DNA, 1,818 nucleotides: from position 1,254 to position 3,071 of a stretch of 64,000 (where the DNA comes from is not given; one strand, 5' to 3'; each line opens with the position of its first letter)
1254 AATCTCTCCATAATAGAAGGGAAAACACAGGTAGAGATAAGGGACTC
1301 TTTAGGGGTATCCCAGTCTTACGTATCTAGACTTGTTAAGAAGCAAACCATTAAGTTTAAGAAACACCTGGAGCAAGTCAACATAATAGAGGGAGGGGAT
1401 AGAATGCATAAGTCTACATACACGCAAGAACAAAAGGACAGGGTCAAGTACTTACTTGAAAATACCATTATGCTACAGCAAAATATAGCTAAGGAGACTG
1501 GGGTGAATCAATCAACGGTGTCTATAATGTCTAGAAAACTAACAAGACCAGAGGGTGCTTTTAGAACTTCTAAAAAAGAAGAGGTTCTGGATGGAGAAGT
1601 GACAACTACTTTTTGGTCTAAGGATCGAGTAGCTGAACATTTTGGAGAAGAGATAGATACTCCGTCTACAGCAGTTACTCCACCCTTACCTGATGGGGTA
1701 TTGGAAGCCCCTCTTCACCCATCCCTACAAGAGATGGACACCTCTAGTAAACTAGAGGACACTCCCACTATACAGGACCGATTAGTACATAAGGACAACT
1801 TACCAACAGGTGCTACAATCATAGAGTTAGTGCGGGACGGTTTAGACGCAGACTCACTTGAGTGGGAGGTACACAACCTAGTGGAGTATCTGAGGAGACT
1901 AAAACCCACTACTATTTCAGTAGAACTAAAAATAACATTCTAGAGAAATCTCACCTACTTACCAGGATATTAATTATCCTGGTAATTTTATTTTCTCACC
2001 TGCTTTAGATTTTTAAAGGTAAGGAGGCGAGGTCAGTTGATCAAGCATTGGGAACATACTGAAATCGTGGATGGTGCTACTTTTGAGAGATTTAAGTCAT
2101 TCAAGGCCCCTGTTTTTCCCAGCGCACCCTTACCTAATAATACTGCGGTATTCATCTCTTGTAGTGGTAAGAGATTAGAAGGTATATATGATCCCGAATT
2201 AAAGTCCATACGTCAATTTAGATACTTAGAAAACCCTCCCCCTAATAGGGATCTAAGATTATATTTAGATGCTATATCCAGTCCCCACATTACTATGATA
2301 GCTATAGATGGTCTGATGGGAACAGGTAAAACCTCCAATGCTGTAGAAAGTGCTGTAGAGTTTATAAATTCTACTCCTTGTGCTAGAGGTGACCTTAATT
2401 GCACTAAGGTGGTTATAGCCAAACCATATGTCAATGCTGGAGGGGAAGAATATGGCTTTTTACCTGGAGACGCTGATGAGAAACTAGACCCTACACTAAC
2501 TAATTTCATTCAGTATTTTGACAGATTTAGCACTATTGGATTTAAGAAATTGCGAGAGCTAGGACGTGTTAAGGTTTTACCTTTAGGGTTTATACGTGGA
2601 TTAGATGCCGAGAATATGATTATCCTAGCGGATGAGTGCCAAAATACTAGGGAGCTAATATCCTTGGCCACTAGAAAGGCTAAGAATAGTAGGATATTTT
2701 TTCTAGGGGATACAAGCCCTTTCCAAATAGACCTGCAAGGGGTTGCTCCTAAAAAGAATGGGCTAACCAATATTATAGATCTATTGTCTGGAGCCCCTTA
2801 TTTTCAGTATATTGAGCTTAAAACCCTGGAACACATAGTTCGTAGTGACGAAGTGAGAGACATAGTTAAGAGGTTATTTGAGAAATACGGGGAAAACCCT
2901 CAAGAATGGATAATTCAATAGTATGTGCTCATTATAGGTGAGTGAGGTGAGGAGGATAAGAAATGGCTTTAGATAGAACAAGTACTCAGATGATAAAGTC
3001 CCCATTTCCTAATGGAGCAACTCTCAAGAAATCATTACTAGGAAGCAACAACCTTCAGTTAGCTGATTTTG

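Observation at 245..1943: Sigma-factor gene with C-terminal HTH extension, in-frame internal RBS/ATG, and a tightly coupled His-rich upstream gene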

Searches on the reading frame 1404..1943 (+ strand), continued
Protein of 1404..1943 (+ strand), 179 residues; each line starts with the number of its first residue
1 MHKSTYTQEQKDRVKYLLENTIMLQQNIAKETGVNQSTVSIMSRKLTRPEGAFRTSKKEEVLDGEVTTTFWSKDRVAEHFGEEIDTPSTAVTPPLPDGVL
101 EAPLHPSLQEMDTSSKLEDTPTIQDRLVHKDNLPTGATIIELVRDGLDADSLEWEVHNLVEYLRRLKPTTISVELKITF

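Call 99: search_dna_similar(query=L029:2421-2834:+, collection=phages, mode=protein, max_rows=60, max_evalue=0.001)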
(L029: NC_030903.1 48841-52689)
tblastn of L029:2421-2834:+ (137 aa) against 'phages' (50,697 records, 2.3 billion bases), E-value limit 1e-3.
Records with a match: 49; places in all: 54; records where one place covers at least 80% of the query: 46.
Best place of each record, by identity: >=99% 1; 95-99% 1; 90-95% 2; 80-90% 11; 60-80% 4; <60% 30.
By first word of the organism name: Bacillus 48; Xanthomonas 1.
By host as written in the record: Bacillus subtilis BEST7003 8; Bacillus subtilis 7; Bacillus cereus 7; Bacillus megaterium 4; Bacillus subtilis KACC 17797 3; Bacillus subtilis G24 2; Bacillus subtilis ATCC 15245 2; Bacillus subtilis (natto) 2; and 12 more.
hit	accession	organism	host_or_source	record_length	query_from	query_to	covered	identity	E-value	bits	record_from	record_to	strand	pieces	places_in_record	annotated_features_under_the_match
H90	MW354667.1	Bacillus phage BSTP3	Bacillus subtilis KCCM12511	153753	1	137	100%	99.3%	3e-83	271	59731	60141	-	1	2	RNA polymerase sigma-G factor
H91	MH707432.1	Bacillus phage BSP15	Bacillus subtilis KACC 17797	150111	1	137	100%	96.4%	3e-65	269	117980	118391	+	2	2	hypothetical protein (x3)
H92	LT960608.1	Bacillus phage SBSphiJ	Bacillus subtilis BEST7003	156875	1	137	100%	91.4%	2e-60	253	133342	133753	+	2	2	record has no annotation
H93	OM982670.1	Bacillus phage SBSphiJ3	Bacillus subtilis BEST7003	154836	1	137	100%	91.4%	2e-60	253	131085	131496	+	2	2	hypothetical protein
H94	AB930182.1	Bacillus phage SPG24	Bacillus subtilis G24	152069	1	137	100%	83.2%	9e-84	322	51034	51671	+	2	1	none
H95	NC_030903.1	Bacillus phage SPG24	Bacillus subtilis G24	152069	1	137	100%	83.2%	9e-84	322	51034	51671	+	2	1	sigma factor | RNA polymerase sigma factor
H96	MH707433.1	Bacillus phage BSP18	Bacillus subtilis KACC 17797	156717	1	137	100%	83.2%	9e-84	322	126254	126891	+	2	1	hypothetical protein | RNA polymerase sigma factor 2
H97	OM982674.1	Bacillus phage SBSphiJ7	Bacillus subtilis BEST7003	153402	1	137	100%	82.7%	3e-82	319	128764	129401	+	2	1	hypothetical protein (x2)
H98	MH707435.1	Bacillus phage BSP21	Bacillus subtilis KACC 17797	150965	1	137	100%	82.7%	3e-83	321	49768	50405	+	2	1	hypothetical protein: hypothetical protein | putative RNA polymerase ...: putative RNA polymerase sigma factor 2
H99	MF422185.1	Bacillus phage BSP10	Bacillus subtilis ATCC 15245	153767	1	137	100%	82.7%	3e-83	321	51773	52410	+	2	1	hypothetical protein | RNA polymerase sigma factor 2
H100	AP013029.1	Bacillus phage phiNIT1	Bacillus subtilis (natto)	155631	1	137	100%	81.7%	1e-81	316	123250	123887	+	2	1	orf137: hypothetical protein | orf330: putative sigma factor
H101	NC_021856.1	Bacillus phage phiNIT1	Bacillus subtilis (natto)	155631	1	137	100%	81.7%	1e-81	316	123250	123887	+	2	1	orf137: sigma factor | orf330: RNA polymerase sigma factor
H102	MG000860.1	Bacillus phage BSP9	Bacillus subtilis ATCC 15245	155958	1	137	100%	81.2%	8e-81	315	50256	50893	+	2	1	hypothetical protein | RNA polymerase sigma 70 factor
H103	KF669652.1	Bacillus phage Grass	Bacillus subtilis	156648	1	137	100%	80.8%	1e-78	308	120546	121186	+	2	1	DNA binding protein | RNA polymerase sigma-70 factor | ribosome_binding_site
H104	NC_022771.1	Bacillus phage Grass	Bacillus subtilis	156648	1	137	100%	80.8%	1e-78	308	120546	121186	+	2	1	sigma factor | RNA polymerase sigma factor | ribosome_binding_site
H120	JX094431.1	Bacillus phage vB_BceM_Bc431v3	Bacillus cereus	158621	2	137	99%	27.8%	1e-7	54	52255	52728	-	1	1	orf107: hypothetical protein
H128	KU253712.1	Bacillus phage Eldridge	Bacillus megaterium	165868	2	134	97%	26.2%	7e-5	47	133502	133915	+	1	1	sporulation sigma factor SigF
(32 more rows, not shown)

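Call 101: get_annotated_region(hit=H128, flank=2500)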
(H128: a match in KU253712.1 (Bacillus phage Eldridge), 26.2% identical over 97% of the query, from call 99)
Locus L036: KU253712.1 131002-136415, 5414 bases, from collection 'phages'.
description: Bacillus phage Eldridge, complete genome.
organism: Bacillus phage Eldridge (NCBI taxid 1776293)
taxonomy: Viruses; Duplodnaviria; Heunggongvirae; Uroviricota; Caudoviricetes; Herelleviridae; Bastillevirinae; Eldridgevirus; Eldridgevirus eldridge
host: Bacillus megaterium; source: -; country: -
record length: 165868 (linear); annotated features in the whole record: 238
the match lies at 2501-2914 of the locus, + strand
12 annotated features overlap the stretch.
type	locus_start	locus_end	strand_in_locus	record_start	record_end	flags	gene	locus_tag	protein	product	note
CDS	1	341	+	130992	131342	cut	-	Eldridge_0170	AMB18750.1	hypothetical protein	-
CDS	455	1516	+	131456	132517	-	-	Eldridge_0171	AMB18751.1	RNA polymerase sigma factor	-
CDS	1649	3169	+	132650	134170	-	-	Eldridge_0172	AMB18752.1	sporulation sigma factor SigF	-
CDS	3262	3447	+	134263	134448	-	-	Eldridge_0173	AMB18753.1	hypothetical protein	-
CDS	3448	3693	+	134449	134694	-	-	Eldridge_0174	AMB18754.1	hypothetical protein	-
CDS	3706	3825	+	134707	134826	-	-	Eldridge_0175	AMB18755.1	hypothetical protein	-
CDS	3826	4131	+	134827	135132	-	-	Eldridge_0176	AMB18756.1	hypothetical protein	-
CDS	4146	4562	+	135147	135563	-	-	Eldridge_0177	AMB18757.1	hypothetical protein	-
CDS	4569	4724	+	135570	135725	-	-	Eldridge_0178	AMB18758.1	hypothetical protein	-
CDS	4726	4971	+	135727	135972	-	-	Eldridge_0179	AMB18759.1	hypothetical protein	-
CDS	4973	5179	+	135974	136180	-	-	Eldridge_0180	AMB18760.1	hypothetical protein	-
CDS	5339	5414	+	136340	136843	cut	-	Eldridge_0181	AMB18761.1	hypothetical protein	-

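Call 102: get_annotated_region(hit=H120, flank=2500)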
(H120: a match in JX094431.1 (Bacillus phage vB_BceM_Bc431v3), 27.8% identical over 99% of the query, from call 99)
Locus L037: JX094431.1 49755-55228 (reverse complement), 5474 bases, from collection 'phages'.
description: Bacillus cereus bacteriophage vB_BceM_Bc431v3, complete genome.
organism: Bacillus phage vB_BceM_Bc431v3 (NCBI taxid 1195072)
taxonomy: Viruses; Duplodnaviria; Heunggongvirae; Uroviricota; Caudoviricetes; Herelleviridae; Bastillevirinae; Caeruleovirus; Caeruleovirus Bc431
host: Bacillus cereus; source: -; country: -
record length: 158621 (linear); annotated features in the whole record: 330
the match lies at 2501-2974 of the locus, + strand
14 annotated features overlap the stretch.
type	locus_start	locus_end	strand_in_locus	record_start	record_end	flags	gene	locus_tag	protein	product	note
CDS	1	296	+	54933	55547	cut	orf111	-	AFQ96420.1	hypothetical protein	-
CDS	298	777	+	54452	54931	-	orf110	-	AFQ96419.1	hypothetical protein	-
regulatory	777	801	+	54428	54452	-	-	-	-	terminator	rho-independent terminator; discovered using TransTerm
CDS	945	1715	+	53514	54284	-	orf109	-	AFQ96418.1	putative RNA polymerase sigma factor G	similar to ACL00354.1 Bcp26 [Bacillus phage Bcp1] and YP_003840016.1 RNA polymerase, sigma 28 subunit, FliA/WhiG ...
CDS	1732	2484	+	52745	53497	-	orf108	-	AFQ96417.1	RNA polymerase sigma-70 factor, sigma-B/F/G subfamily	similar to ACL00355.1 Bcp25 [Bacillus phage Bcp1] and YP_001112465.1 FliA/WhiG family RNA polymerase sigma factor ...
CDS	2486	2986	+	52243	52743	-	orf107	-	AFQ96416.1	hypothetical protein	-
CDS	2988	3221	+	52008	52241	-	orf106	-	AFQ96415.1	hypothetical protein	-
regulatory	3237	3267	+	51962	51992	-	-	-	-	terminator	rho-independent terminator; discovered using TransTerm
CDS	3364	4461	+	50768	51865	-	orf105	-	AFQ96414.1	putative segregation protein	similar to ZP_04861681.1 conserved hypothetical protein [Clostridium botulinum D str. 1873] and YP_879207.1 ...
CDS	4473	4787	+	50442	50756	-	orf104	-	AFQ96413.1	hypothetical protein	-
CDS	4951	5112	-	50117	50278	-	orf103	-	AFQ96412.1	hypothetical protein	-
regulatory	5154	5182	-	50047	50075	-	-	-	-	promoter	similar to consensus SigG Bacillus promoter: gNATR(N18)ANNNTA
CDS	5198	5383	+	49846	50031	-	orf102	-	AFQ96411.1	hypothetical protein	-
CDS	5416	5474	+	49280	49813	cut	orf101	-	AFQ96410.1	putative membrane protein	motifs: three transmembrane domains shown using TMHMM and Phobius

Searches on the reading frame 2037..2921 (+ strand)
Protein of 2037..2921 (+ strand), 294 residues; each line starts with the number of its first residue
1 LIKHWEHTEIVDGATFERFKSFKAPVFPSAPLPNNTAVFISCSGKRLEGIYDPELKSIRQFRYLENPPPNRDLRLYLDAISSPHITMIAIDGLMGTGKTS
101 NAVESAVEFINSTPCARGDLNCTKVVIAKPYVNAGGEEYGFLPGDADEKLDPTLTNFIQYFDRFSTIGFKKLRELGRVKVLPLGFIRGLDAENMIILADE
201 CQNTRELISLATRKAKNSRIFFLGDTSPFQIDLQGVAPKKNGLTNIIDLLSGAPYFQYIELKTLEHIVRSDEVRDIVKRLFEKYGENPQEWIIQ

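Call 3: search_protein_families(library=pfam, proteins=[window:2037-2921:+], max_evalue=1)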
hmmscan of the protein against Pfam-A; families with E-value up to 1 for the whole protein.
window:2037-2921:+ (294 aa): 2 families
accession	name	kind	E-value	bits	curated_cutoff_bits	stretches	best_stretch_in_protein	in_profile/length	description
PF02562.22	PhoH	-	3.4e-28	99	27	1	74-278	10-202/205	PhoH-like protein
PF05137.18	PilN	-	0.087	13.3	22.8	1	230-266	25-61/78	Fimbrial assembly protein (PilN)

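Call 4: search_protein_families(library=phrogs, proteins=[window:2037-2921:+], max_evalue=0.01)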
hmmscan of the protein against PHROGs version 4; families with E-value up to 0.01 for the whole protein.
window:2037-2921:+ (294 aa): 2 families
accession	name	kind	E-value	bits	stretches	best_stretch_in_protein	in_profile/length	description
phrog_170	-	other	4.3e-50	172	1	2-290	4-287/323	PhoH-like phosphate starvation-inducible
phrog_2765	-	other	3e-29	103.1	1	70-271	236-434/443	PhoH-like phosphate starvation-inducible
